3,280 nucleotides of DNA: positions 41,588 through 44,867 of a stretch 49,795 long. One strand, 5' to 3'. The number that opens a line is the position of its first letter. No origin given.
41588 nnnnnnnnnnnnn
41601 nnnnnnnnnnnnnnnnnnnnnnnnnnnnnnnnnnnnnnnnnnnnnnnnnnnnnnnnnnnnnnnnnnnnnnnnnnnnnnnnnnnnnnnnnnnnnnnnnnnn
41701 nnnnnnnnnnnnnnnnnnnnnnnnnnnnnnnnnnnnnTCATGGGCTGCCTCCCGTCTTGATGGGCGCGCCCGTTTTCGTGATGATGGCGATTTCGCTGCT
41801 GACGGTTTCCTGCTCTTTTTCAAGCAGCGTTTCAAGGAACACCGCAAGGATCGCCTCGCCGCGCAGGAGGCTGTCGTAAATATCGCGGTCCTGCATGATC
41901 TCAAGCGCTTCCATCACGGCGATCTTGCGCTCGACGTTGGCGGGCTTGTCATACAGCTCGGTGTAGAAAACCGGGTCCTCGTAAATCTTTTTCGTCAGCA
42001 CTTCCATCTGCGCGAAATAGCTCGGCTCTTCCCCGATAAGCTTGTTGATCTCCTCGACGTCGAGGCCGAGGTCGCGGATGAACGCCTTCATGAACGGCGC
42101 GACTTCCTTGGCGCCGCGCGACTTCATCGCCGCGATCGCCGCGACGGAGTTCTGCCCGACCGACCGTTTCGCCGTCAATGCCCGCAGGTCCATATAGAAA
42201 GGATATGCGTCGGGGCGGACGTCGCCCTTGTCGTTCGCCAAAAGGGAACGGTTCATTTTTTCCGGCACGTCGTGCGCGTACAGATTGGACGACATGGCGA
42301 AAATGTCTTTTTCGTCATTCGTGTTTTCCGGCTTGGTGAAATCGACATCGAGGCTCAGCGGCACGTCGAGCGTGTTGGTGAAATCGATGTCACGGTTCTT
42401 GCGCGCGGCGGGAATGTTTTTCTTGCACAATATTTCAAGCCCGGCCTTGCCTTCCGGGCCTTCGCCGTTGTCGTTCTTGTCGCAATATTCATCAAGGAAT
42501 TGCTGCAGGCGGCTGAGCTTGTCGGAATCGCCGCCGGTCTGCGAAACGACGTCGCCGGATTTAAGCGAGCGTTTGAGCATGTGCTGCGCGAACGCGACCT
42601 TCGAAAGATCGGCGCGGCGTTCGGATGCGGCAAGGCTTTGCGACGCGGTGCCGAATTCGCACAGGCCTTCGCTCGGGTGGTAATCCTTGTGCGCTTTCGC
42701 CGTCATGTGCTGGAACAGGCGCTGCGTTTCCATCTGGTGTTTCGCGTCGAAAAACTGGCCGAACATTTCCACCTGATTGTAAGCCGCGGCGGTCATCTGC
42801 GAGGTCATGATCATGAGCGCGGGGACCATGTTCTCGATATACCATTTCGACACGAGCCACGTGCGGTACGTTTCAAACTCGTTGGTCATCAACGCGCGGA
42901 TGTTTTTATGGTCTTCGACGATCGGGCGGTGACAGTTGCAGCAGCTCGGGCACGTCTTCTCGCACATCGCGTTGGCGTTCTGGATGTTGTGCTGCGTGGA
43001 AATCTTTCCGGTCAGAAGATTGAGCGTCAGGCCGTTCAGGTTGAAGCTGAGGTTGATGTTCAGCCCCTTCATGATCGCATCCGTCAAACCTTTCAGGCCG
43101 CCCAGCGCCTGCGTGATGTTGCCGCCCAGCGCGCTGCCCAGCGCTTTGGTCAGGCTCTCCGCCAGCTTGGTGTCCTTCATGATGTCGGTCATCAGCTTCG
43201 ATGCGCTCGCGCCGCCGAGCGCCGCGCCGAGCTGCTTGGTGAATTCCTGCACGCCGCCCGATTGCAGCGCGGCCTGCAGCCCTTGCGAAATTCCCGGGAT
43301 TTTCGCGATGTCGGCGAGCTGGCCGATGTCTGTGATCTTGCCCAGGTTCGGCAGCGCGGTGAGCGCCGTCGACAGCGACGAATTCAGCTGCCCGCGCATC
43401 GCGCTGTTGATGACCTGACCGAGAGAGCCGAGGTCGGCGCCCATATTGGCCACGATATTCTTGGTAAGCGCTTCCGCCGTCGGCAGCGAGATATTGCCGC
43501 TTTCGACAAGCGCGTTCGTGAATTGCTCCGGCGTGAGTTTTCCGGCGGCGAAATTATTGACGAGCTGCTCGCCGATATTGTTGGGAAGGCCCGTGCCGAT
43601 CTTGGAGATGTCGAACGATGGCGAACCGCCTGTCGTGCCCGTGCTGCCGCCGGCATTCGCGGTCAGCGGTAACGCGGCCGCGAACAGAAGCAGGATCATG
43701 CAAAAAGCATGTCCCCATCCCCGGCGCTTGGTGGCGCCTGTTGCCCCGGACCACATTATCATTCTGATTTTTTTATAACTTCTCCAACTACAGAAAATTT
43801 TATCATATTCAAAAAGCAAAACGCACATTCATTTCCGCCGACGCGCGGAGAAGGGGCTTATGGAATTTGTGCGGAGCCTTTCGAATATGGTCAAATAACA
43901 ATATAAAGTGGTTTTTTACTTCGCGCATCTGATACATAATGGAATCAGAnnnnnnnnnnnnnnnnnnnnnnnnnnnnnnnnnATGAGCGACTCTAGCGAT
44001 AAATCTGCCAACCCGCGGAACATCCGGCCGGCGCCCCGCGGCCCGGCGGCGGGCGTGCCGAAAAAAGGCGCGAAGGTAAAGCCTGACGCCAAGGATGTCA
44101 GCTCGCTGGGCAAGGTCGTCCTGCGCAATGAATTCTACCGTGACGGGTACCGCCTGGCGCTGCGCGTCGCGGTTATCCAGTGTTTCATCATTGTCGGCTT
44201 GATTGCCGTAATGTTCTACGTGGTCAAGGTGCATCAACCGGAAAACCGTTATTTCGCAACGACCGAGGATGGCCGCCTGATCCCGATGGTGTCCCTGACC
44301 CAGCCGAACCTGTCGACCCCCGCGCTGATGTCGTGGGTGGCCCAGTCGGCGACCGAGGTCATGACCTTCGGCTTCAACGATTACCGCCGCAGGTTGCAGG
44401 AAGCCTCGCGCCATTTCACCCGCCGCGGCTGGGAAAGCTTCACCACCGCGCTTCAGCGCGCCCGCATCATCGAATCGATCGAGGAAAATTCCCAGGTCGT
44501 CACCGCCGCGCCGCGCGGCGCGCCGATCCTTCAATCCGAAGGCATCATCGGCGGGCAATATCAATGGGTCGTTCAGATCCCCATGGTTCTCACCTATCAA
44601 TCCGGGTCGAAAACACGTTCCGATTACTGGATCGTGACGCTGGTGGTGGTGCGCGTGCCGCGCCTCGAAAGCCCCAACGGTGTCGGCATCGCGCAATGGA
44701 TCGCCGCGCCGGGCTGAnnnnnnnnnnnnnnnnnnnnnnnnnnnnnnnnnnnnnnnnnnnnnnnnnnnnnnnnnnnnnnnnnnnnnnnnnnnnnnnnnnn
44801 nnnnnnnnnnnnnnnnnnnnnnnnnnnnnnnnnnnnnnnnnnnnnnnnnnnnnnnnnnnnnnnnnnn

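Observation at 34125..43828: Five tandem, translationally coupled paralogs of an unrecognised secreted Cys-cluster protein family inside the T4BSS locus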

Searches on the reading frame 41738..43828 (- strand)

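Call 3: search_protein_families(library=pfam, proteins=[window:41738-43828:-], max_evalue=1)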
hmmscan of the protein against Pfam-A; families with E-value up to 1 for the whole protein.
window:41738-43828:- (696 aa): 0 families

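Call 4: search_protein_families(library=ncbifam, proteins=[window:41738-43828:-], max_evalue=1)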
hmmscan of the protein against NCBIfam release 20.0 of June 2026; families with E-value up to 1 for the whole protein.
window:41738-43828:- (696 aa): 1 family
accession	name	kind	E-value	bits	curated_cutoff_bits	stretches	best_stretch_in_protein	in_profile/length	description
NF053562.1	Rkd3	equivalog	0.0088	16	90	1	564-594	24-54/56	arcadin-3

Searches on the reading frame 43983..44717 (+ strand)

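Call 9: search_protein_families(library=pfam, proteins=[window:43983-44717:+], max_evalue=0.01)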
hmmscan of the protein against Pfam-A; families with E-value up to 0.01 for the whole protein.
window:43983-44717:+ (244 aa): 1 family
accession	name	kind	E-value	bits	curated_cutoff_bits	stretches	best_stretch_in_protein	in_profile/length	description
PF11393.14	T4BSS_DotI_IcmL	-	2e-65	220.1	27.7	1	65-242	2-179/180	Type-IV b secretion system, inner-membrane complex component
